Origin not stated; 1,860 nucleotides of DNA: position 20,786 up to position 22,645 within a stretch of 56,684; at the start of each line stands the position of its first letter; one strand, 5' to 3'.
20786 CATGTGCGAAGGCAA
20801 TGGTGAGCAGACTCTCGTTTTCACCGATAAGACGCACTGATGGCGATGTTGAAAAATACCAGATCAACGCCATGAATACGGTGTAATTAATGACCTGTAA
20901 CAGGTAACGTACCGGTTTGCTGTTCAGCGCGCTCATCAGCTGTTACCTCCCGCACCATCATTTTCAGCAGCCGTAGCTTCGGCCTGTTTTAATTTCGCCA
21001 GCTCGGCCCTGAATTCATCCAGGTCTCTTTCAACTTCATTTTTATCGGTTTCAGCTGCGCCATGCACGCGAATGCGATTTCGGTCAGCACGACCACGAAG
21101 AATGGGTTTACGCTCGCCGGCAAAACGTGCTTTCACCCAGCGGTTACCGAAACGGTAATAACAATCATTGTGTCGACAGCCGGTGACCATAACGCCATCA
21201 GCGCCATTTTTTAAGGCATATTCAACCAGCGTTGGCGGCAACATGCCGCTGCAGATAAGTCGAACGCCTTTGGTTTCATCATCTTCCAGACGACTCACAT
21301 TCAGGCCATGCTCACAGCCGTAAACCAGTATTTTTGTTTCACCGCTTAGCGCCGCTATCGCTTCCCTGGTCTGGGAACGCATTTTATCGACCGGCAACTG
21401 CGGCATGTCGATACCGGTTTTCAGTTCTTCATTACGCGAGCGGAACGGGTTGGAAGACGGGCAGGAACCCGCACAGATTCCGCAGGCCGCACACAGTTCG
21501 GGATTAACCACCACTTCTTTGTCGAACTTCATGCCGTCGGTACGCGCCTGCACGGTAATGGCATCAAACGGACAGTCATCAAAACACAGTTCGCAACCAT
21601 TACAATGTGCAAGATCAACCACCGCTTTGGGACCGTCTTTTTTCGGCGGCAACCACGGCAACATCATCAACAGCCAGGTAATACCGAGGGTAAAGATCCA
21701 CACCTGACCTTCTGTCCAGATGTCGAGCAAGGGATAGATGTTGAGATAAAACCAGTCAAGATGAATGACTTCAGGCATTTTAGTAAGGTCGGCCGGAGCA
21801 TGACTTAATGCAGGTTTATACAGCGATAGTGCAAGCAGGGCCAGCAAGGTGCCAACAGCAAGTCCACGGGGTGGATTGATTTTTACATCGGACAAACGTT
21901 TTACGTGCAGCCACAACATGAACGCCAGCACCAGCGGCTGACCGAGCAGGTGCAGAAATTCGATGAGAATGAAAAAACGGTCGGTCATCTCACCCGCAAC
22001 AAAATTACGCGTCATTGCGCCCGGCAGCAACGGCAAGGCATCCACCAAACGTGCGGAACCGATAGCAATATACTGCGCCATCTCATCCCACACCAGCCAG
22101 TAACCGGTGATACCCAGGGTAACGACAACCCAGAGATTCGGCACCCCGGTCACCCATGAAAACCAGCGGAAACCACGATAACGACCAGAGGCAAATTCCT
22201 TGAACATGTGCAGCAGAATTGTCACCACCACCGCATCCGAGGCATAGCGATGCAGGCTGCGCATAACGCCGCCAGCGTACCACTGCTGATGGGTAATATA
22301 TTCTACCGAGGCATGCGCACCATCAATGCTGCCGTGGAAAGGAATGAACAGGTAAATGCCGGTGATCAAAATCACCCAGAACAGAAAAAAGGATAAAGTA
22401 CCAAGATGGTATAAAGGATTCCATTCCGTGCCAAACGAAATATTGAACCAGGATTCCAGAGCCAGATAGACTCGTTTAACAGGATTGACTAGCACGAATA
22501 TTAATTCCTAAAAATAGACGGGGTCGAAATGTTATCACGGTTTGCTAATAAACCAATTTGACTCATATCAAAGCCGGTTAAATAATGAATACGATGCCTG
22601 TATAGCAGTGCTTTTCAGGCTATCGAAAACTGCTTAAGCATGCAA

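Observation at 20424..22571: Cytochrome b + 2x[4Fe-4S] + MvhD-like fusion with a coupled 170-aa partner and its own FNR-type box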

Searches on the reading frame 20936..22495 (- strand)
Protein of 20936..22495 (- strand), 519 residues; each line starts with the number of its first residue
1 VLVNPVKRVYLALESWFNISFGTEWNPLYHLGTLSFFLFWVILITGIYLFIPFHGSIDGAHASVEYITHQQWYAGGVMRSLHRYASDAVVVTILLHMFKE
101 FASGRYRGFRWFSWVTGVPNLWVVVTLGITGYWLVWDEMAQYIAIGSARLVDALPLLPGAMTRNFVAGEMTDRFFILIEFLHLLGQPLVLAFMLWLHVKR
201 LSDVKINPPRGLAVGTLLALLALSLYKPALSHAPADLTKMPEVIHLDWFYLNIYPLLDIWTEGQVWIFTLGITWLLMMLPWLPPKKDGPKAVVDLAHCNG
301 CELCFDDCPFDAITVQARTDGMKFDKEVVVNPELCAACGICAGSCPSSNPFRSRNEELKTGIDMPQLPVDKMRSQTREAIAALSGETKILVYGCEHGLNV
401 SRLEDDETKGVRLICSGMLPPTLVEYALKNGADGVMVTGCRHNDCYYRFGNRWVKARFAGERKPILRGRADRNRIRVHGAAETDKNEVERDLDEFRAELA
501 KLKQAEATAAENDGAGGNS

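Call 3: search_protein_families(library=pfam, proteins=[window:20936-22495:-], max_evalue=0.01)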
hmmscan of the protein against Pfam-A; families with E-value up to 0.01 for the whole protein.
window:20936-22495:- (519 aa): 14 families
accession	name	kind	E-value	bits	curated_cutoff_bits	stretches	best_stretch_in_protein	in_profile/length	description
PF02662.21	FlpD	-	1.2e-16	61.2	22.3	1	407-502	27-122/123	Methyl-viologen-reducing hydrogenase, delta subunit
PF00033.24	Cytochrome_B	-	2.6e-16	60.5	27.2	1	26-199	11-183/189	Cytochrome b/b6/petB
PF13631.11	Cytochrom_B_N_2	-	1.8e-11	44.7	27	1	89-199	3-114/169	Cytochrome b(N-terminal)/b6/petB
PF00037.32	Fer4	-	3.3e-09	36.6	21.1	2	292-314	2-24/24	4Fe-4S binding domain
PF12838.12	Fer4_7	-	3.1e-08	34.4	27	1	297-347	1-50/52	4Fe-4S dicluster domain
PF13237.11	Fer4_10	-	1.2e-06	28.8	25.5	2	291-346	2-53/53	4Fe-4S dicluster domain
PF12837.12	Fer4_6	-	1.3e-06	28.5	25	2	328-347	2-21/24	4Fe-4S binding domain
PF13187.11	Fer4_9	-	1.4e-05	25.5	27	1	297-347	1-49/52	4Fe-4S dicluster domain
PF12797.12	Fer4_2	-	2.3e-05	24.5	24.5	1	328-347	3-22/22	4Fe-4S binding domain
PF14697.11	Fer4_21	-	6.1e-05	23.5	35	1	291-347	1-53/59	4Fe-4S dicluster domain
PF25160.1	LdpA_Fe-S-bd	-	0.00022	21.4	27.6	0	294-317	24-47/49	LdpA Fe-S cluster-binding domain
PF12800.12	Fer4_4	-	0.0014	19.3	24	0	297-310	3-16/17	4Fe-4S binding domain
PF13183.11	Fer4_8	-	0.0024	18.8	27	0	295-347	2-66/68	4Fe-4S dicluster domain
PF13484.11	Fer4_16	-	0.0037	18.4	30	0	297-346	1-64/66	4Fe-4S double cluster binding domain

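Call 4: search_protein_families(library=ncbifam, proteins=[window:20936-22495:-], max_evalue=0.01)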
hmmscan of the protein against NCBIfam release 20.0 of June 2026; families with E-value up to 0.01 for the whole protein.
window:20936-22495:- (519 aa): 56 families (the best 25 are shown)
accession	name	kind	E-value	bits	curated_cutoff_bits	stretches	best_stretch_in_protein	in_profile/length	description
NF040770.1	hetero_SS_HdrA2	exception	1e-28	99.9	1100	1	287-506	568-775/777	CoB-CoM heterodisulfide reductase HdrA2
NF040969.1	cytb_ExtP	equivalog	4.4e-28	98.5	290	1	28-201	24-197/205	selenite/tellurite reduction operon b-type cytochrome ExtP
NF002990.0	PRK03735.1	subfamily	2.5e-24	86.3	325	1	28-198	41-211/223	cytochrome b6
NF041076.1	cyt_b_SoxC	equivalog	1.3e-09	37.5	740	1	29-186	28-186/542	proton pump complex cytochrome B SoxC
TIGR02179.1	PorD_KorD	subfamily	9.6e-09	35.2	60.05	1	289-316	48-75/78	2-oxoacid:acceptor oxidoreductase, delta subunit, pyruvate/2-ketoisovalerate family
NF042909.1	FMH_DH_FwdF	exception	3.6e-08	32.9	375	1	292-348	253-309/336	tungsten-dependent formylmethanofuran dehydrogenase subunit FwdF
NF041891.1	hdrA_Methbact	equivalog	2.2e-07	29.5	1300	1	291-447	567-710/762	ferredoxin:CoB-CoM heterodisulfide reductase subunit HdrA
TIGR01944.1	rnfB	subfamily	3.8e-07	29.9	68.7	1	291-348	108-158/190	RnfABCDGE type electron transport complex subunit B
NF045873.1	F420_non_VhuD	exception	4.2e-07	30.1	215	1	400-463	22-86/132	F420-non-reducing hydrogenase iron-sulfur subunit VhuD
TIGR01971.1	NuoI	subfamily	6.8e-07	28.9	113.05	1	296-348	42-96/121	NADH-quinone oxidoreductase, chain I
NF050120.1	bc1_QcrB_actin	exception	1.3e-06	27.6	500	1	18-198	17-212/458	cytochrome bc1 complex cytochrome b subunit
NF007202.0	PRK09623.1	equivalog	1.7e-06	28.3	166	1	272-316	58-101/105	3-methyl-2-oxobutanoate dehydrogenase subunit delta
NF040684.1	PorD_Arch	equivalog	1.7e-06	28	120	1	290-316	56-82/85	pyruvate synthase subunit PorD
NF045874.1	Vhu_polyferre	exception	2.8e-06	26.3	600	1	296-348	128-172/381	F420-non-reducing hydrogenase associated-polyferredoxin VhuB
NF043039.1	HgcAB_like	equivalog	3.2e-06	27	285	1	188-347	197-346/350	HgcAB-like fusion protein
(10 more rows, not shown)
